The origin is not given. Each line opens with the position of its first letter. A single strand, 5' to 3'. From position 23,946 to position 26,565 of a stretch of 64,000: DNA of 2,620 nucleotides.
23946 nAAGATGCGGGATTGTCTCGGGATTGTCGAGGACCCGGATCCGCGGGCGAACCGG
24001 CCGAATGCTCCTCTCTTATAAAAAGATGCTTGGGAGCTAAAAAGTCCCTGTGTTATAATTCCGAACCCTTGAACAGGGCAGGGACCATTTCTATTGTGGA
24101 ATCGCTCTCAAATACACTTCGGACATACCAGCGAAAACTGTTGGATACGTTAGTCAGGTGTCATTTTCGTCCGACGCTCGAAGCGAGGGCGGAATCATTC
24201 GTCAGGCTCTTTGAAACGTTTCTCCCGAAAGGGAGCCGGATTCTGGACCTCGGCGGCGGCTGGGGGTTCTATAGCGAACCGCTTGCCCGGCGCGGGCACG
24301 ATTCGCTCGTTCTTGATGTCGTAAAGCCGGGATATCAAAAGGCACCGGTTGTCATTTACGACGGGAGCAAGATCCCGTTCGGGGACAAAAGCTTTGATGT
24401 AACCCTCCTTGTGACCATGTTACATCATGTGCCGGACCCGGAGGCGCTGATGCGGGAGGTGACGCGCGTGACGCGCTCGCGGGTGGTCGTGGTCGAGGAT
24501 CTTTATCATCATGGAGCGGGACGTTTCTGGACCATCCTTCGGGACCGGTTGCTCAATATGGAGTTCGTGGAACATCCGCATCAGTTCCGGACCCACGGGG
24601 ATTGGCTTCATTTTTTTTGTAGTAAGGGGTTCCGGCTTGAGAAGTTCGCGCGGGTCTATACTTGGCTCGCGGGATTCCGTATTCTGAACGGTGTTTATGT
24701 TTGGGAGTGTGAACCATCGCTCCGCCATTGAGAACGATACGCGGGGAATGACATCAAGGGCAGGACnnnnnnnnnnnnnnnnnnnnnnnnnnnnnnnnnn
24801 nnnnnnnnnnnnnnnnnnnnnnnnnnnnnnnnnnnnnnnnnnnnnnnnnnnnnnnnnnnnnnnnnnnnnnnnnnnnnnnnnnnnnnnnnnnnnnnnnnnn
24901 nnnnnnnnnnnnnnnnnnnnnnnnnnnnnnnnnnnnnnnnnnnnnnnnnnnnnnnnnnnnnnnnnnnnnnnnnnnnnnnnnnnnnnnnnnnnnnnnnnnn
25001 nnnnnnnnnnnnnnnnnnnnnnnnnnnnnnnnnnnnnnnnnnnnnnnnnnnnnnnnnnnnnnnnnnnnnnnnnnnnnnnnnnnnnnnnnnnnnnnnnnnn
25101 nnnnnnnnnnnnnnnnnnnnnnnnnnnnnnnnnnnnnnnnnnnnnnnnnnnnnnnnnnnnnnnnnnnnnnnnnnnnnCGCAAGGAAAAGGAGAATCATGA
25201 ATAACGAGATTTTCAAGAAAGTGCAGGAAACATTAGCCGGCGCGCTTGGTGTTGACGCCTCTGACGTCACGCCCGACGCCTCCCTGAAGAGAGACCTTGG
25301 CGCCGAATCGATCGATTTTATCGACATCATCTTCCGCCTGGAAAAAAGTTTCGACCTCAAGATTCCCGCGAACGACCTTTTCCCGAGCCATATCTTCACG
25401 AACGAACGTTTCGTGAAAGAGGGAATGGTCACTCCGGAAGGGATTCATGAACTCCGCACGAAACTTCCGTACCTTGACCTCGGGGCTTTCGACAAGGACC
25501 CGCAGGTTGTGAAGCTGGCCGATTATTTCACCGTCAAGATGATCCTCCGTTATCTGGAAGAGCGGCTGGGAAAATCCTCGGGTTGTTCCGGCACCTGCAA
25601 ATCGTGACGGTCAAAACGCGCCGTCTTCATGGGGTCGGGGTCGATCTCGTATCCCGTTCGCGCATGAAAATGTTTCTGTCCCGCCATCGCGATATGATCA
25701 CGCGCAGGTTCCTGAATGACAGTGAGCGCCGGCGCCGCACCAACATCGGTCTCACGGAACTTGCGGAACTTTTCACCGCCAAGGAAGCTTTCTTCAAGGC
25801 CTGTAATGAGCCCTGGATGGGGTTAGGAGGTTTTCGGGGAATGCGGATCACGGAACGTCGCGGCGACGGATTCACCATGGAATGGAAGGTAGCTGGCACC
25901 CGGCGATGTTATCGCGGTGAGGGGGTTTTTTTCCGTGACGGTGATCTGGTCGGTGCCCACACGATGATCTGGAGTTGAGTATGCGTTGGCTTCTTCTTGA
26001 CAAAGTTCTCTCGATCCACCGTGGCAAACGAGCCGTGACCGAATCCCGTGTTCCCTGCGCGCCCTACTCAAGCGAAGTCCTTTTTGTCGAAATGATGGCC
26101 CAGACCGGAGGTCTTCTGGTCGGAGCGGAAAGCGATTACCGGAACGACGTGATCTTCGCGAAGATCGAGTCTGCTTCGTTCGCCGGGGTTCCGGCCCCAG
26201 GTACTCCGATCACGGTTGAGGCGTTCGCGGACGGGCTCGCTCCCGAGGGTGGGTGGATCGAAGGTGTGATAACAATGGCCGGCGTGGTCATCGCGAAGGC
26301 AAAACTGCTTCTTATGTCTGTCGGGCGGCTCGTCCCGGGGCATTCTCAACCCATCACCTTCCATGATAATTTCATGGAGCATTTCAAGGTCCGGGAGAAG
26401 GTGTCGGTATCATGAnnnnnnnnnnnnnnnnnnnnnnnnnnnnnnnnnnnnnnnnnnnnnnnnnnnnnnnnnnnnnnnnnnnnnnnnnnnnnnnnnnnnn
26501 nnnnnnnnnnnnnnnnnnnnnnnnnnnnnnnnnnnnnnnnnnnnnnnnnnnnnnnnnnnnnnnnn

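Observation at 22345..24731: B12-binding radical SAM enzyme plus class I SAM methyltransferase at the head of the lipid cluster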

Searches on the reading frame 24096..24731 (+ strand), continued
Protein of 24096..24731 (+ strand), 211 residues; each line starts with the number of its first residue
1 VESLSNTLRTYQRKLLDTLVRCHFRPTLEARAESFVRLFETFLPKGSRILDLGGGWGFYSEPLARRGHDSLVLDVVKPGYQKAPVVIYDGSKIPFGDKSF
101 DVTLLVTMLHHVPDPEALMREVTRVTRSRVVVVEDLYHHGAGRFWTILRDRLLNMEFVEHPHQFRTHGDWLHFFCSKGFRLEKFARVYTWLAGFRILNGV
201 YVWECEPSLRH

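Call 67: search_protein_families(library=ncbifam, proteins=[L170:16180-17634:+, L170:17631-19052:+, L170:19161-20177:+, L170:20195-20653:+], max_evalue=0.00001)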
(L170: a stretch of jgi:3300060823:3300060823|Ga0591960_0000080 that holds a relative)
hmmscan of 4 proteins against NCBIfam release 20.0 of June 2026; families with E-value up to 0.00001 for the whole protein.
L170:16180-17634:+ (484 aa): 29 families (the best 25 are shown)
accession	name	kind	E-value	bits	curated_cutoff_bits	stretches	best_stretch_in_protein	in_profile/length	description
TIGR03471.1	HpnJ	equivalog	4.2e-62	210.6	577.6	1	47-463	31-445/472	hopanoid biosynthesis associated radical SAM protein HpnJ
TIGR02026.1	BchE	equivalog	1.9e-40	139.2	481.35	1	38-463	11-440/497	magnesium-protoporphyrin IX monomethyl ester anaerobic oxidative cyclase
NF033070.1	rSAM_AprD4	equivalog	8.6e-34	117.2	500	1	18-417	7-400/456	AprD4 family radical SAM diol-dehydratase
NF050148.1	rSAM_ApyD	equivalog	2e-27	95.9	750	1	64-406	39-392/645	RiPP biosynthesis radical SAM protein ApyD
TIGR04072.2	rSAM_ladder_B12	equivalog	8.1e-25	87.3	360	1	50-439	18-400/443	lipid biosynthesis B12-binding/radical SAM protein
TIGR04479.1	bcpD_PhpK_rSAM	subfamily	1.6e-24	86.1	600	1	155-388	187-412/504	PhpK family radical SAM P-methyltransferase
TIGR04014.1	B12_SAM_MJ_0865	equivalog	8.7e-23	80.8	360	1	81-405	29-356/434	methyl-coenzyme M reductase glutamine C-methyltransferase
NF038361.1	rSAM_Sden_1168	equivalog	1.2e-22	80.2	575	1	74-406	124-472/560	Sden_1168 family B12-binding radical SAM P-methyltransferase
TIGR03975.1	rSAM_ocin_1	subfamily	3.2e-21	75.5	281.85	1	75-382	113-427/606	RiPP maturation radical SAM C-methyltransferase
TIGR04013.1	B12_SAM_MJ_1487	hypoth_equivalog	3.2e-20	72.3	251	1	77-404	29-354/382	TIGR04013 family B12-binding domain/radical SAM domain-containing protein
TIGR04367.1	HpnR_B12_rSAM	equivalog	3e-17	62.3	650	1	50-422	22-386/490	hopanoid C-3 methylase HpnR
TIGR04385.1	B12_rSAM_cofa1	equivalog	8.1e-17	61.5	450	1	50-385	20-364/438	B12 lower ligand biosynthesis radical SAM protein BzaD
TIGR04295.1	B12_rSAM_oligo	hypoth_equivalog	1.1e-15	57.3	400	1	50-354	25-332/422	TIGR04295 family B12-binding domain-containing radical SAM protein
NF040542.1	rSAM_RCCLKC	equivalog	3.7e-12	46.1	450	1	111-386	67-351/423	arsinothricin biosynthesis radical SAM protein ArsL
TIGR03994.1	rSAM_HemZ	equivalog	7.3e-12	45.1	321.4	1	299-391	179-272/401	coproporphyrinogen dehydrogenase HemZ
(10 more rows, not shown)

L170:17631-19052:+ (473 aa): 27 families (the best 25 are shown)
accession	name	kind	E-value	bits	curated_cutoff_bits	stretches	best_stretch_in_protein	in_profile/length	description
TIGR02026.1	BchE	equivalog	1.6e-54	185.6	481.35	1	27-443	20-434/497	magnesium-protoporphyrin IX monomethyl ester anaerobic oxidative cyclase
TIGR03471.1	HpnJ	equivalog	6.1e-49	167.2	577.6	1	75-434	74-433/472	hopanoid biosynthesis associated radical SAM protein HpnJ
NF050148.1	rSAM_ApyD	equivalog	1.7e-46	158.9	750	1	26-361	22-362/645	RiPP biosynthesis radical SAM protein ApyD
TIGR04479.1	bcpD_PhpK_rSAM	subfamily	6.7e-36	123.7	600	1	58-372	99-416/504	PhpK family radical SAM P-methyltransferase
TIGR04014.1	B12_SAM_MJ_0865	equivalog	1.7e-34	119.4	360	1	98-407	68-379/434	methyl-coenzyme M reductase glutamine C-methyltransferase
TIGR04072.2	rSAM_ladder_B12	equivalog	1.1e-32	113.2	360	1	26-367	15-351/443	lipid biosynthesis B12-binding/radical SAM protein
NF033070.1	rSAM_AprD4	equivalog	2.6e-31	109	500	1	151-391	147-394/456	AprD4 family radical SAM diol-dehydratase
TIGR03975.1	rSAM_ocin_1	subfamily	2.8e-31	108.7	281.85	1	58-356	117-421/606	RiPP maturation radical SAM C-methyltransferase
TIGR04385.1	B12_rSAM_cofa1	equivalog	1.1e-30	107.2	450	1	29-362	20-361/438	B12 lower ligand biosynthesis radical SAM protein BzaD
TIGR04013.1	B12_SAM_MJ_1487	hypoth_equivalog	5.8e-29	101.1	251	1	61-387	34-357/382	TIGR04013 family B12-binding domain/radical SAM domain-containing protein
NF038361.1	rSAM_Sden_1168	equivalog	5.2e-28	97.9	575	1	63-387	134-473/560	Sden_1168 family B12-binding radical SAM P-methyltransferase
TIGR04367.1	HpnR_B12_rSAM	equivalog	1.7e-27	96.2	650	1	3-385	2-371/490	hopanoid C-3 methylase HpnR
NF033712.0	B12_rSAM_KedN5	subfamily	1.8e-24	85.9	700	1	63-355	56-360/624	KedN5 family methylcobalamin-dependent radical SAM C-methyltransferase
TIGR04295.1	B12_rSAM_oligo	hypoth_equivalog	1.8e-17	63.1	400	1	95-311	99-308/422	TIGR04295 family B12-binding domain-containing radical SAM protein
NF045585.1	rSAM_slr0320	equivalog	1.5e-15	56.7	775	1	197-366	238-410/511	photosystem II high light acclimation radical SAM protein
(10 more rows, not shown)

L170:19161-20177:+ (338 aa): 5 families
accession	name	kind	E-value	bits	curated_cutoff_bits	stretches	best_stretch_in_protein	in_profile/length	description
TIGR04182.1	glyco_TIGR04182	equivalog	5.2e-16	58.9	325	1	27-327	2-281/293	S-layer glycoprotein N-glycosyltransferase AglJ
NF058614.1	PPMAGASynPpgS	equivalog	1.6e-11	44.1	370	1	27-228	2-198/226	polyprenyl-phospho-N-acetylgalactosaminyl synthase PpgS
TIGR03937.1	PgaC_IcaA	equivalog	8.2e-07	28.3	422.3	1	17-121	37-142/407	poly-beta-1,6-N-acetyl-D-glucosamine synthase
NF041391.1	DPhHxTase_Halo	equivalog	5.2e-06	25.6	375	1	61-194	29-154/213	dolichyl-phosphate hexose transferase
NF045692.1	OglycostaseCruG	equivalog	6.6e-06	25.3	600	1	13-131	29-154/386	2'-O-glycosyltransferase CruG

L170:20195-20653:+ (153 aa): 3 families
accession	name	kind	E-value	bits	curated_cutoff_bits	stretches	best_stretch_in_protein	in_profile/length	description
TIGR03471.1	HpnJ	equivalog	1.8e-15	56.8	577.6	1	1-140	1-137/472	hopanoid biosynthesis associated radical SAM protein HpnJ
TIGR04295.1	B12_rSAM_oligo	hypoth_equivalog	6.8e-10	38.2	400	1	30-142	23-142/422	TIGR04295 family B12-binding domain-containing radical SAM protein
TIGR02026.1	BchE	equivalog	5.5e-09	35.4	481.35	1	30-149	20-141/497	magnesium-protoporphyrin IX monomethyl ester anaerobic oxidative cyclase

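Call 83: predict_structure(alignment_id=A4)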
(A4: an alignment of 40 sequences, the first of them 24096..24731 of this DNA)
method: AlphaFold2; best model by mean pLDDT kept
length: 211 residues; sequences in the alignment: 40
mean_pLDDT: 91.4   pTM: 0.88
mean pLDDT of the five models: 91.4, 90.7, 90.4, 89.7, 87.4
residues with pLDDT >= 90: 164; 70-90: 38; 50-70: 5; < 50: 4
segments of 3 or more residues with pLDDT < 50: 208-211
pLDDT, mean of each block of 10 residues (from residue 1): 73 89 93 97 97 93 98 90 91 96 96 93 97 96 93 80 93 96 97 94 73 32
secondary structure, 60 per line:
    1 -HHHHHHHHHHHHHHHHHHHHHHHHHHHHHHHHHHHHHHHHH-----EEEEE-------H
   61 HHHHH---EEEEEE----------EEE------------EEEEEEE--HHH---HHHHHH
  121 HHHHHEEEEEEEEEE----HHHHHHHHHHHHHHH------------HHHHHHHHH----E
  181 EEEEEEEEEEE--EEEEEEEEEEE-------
elements in order: H2-42 E48-52 H60-65 E69-74 E85-87 E100-106 H115-125 E126-135 H140-154 H167-175 E180-191 E194-204

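Call 85: fold_search(model_id=the predicted structure, library=pdb)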
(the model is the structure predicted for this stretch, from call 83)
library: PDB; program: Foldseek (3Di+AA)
matches with E <= 10: 1662; with E <= 0.001: 603
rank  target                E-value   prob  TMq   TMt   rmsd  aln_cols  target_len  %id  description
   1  3sm3                  1.8e-10  1.00  0.62  0.61   5.8       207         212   20  Crystal Structure of SAM-dependent methyltransferases Q8PUK2_METMA from Methanosarcina mazei. Northeast Structural Genom (released 2011-07-20)
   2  3dh0_A                2.3e-10  1.00  0.57  0.63   4.6       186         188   16  Crystal structure of a SAM dependent methyltransferase from Aquifex aeolicus (released 2008-07-15)
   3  3l8d                  2.4e-10  1.00  0.63  0.66   5.7       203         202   16  Crystal structure of methyltransferase from Bacillus Thuringiensis (released 2010-01-12)
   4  3dh0_B                3.5e-10  1.00  0.58  0.64   4.8       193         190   16  Crystal structure of a SAM dependent methyltransferase from Aquifex aeolicus (released 2008-07-15)
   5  1vl5_C                1.2e-09  1.00  0.59  0.59   5.4       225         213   16  CRYSTAL STRUCTURE OF A PUTATIVE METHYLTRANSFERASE (BH2331) FROM BACILLUS HALODURANS C-125 AT 1.95 A RESOLUTION (released 2004-08-17)
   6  1vl5_A                2.3e-09  1.00  0.64  0.59   5.1       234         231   16  CRYSTAL STRUCTURE OF A PUTATIVE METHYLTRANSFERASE (BH2331) FROM BACILLUS HALODURANS C-125 AT 1.95 A RESOLUTION (released 2004-08-17)
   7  8ys9_A                2.4e-09  1.00  0.62  0.63   4.7       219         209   19  Crystal structure of Phosphatidylethanolamine N-methyltransferase from R. thermophilum complexed with DMPE and SAH (released 2024-10-16)
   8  8ys9_B                2.4e-09  1.00  0.58  0.59   5.3       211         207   20  Crystal structure of Phosphatidylethanolamine N-methyltransferase from R. thermophilum complexed with DMPE and SAH (released 2024-10-16)
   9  4e70_B                2.8e-09  1.00  0.52  0.34   5.5       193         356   21  Crystal Structure Analysis of Coniferyl Alcohol 9-O-Methyltransferase from Linum Nodiflorum in Complex with Coniferyl  (released 2013-05-01)
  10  4ems_B                2.8e-09  1.00  0.52  0.34   5.6       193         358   21  Crystal Structure Analysis of Coniferyl Alcohol 9-O-Methyltransferase from Linum Nodiflorum (released 2013-05-01)
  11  6f5z_B                3.0e-09  1.00  0.63  0.59   6.2       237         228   14  Complex between the Haloferax volcanii Trm112 methyltransferase activator and the Hvo_0019 putative methyltransferase (released 2018-07-11)
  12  4evi_A                3.6e-09  1.00  0.52  0.33   5.5       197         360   20  Crystal Structure Analysis of Coniferyl Alcohol 9-O-Methyltransferase from Linum Nodiflorum in Complex with Coniferyl  (released 2013-05-01)
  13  1xxl_A                4.6e-09  1.00  0.60  0.54   5.5       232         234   15  The crystal structure of YcgJ protein from Bacillus subitilis at 2.1 A resolution (released 2004-11-23)
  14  8zc7_A                6.7e-09  1.00  0.60  0.49   5.3       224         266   19  Crystallographic analysis of MitM, which catalyzes the post-mitosane modification in mitomycin biosynthesis (released 2024-11-27)
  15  4ems_A                6.7e-09  1.00  0.50  0.33   5.5       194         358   21  Crystal Structure Analysis of Coniferyl Alcohol 9-O-Methyltransferase from Linum Nodiflorum (released 2013-05-01)
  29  8x8i_D                3.0e-08  1.00  0.61  0.55   5.3       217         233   10  The structure of AbBioc in complex with SAM cofactor (released 2024-11-13)
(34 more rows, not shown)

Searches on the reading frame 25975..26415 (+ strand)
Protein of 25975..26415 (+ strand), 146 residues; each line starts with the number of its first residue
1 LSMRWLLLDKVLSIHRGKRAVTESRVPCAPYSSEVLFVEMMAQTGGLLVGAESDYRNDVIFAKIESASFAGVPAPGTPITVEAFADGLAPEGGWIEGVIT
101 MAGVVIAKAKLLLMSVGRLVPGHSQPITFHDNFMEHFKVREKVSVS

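Call 3: search_protein_families(library=pfam, proteins=[window:25975-26415:+], max_evalue=0.01)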
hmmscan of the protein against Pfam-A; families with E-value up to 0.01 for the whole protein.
window:25975-26415:+ (146 aa): 0 families

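Call 4: search_protein_families(library=ncbifam, proteins=[window:25975-26415:+], max_evalue=0.01)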
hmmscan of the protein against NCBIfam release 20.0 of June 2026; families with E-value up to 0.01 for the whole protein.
window:25975-26415:+ (146 aa): 3 families
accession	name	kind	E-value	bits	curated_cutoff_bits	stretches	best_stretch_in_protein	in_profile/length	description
NF000582.1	PRK00006.1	equivalog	1.6e-07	31.3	113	1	27-114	48-136/137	3-hydroxyacyl-ACP dehydratase FabZ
TIGR01750.1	fabZ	equivalog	4.5e-06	26.6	155.15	1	25-114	47-140/141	3-hydroxyacyl-ACP dehydratase FabZ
NF009667.0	PRK13188.1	equivalog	0.00033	19.5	465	1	27-111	368-455/464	bifunctional UDP-3-O-[3-hydroxymyristoyl] N-acetylglucosamine deacetylase/3-hydroxyacyl-ACP dehydratase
